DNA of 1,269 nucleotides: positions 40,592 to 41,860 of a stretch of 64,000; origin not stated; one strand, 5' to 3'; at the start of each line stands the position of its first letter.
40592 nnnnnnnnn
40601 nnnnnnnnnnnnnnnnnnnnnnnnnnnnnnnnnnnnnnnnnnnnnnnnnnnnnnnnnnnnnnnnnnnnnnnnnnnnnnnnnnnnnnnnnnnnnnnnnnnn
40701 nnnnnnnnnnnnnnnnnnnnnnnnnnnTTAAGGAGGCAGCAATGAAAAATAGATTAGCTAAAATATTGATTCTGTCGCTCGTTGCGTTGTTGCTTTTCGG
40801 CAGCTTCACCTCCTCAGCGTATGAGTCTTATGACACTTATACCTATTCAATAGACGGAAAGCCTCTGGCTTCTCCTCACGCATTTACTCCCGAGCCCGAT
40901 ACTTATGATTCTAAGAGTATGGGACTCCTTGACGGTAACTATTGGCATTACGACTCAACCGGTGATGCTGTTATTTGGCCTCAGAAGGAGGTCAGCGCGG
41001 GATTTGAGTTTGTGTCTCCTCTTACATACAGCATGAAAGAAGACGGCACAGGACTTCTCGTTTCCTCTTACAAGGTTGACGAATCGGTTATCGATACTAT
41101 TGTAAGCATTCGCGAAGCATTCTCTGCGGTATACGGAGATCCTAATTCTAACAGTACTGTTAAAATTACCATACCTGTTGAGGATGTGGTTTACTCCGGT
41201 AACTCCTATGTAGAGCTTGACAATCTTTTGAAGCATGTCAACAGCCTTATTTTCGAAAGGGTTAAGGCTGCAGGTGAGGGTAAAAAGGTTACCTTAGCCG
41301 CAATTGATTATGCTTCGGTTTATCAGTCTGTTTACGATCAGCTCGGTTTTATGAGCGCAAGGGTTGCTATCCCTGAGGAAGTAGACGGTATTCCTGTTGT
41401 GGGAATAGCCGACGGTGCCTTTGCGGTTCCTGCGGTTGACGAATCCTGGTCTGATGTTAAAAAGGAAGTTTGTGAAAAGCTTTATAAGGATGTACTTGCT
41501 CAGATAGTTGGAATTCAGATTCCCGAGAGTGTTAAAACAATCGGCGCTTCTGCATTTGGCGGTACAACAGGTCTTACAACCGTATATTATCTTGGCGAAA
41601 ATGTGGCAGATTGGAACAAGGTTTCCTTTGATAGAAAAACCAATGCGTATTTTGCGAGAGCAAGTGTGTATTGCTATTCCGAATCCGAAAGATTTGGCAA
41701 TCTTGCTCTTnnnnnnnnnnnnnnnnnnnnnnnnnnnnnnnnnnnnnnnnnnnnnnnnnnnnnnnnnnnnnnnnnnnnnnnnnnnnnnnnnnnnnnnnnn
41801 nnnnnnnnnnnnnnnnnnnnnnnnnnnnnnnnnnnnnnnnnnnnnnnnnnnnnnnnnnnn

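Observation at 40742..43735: Fusion of a surface LRR/NHL-propeller/TPR ectodomain to a Yip1-like five-TM domain, embedded inside an ABC importer operon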

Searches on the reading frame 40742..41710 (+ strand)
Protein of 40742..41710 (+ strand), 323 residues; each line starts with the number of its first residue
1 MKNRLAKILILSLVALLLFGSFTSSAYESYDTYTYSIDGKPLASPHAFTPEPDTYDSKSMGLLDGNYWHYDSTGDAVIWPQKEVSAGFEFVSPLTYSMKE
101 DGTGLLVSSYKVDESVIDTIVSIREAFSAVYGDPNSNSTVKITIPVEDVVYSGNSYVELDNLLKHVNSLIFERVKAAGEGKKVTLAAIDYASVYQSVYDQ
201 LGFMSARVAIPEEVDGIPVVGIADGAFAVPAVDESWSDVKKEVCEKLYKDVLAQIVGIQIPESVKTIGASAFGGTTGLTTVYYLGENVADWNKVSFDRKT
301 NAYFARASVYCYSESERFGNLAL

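Call 36: search_protein_families(library=pfam, proteins=[window:40742-41710:+], max_evalue=1)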
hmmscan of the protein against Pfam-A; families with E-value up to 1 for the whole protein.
window:40742-41710:+ (323 aa): 1 family
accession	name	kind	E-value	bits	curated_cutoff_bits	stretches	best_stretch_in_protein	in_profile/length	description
PF13306.12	LRR_5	-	0.0093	16.3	27.7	1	255-296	13-53/127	BspA type Leucine rich repeat region (6 copies)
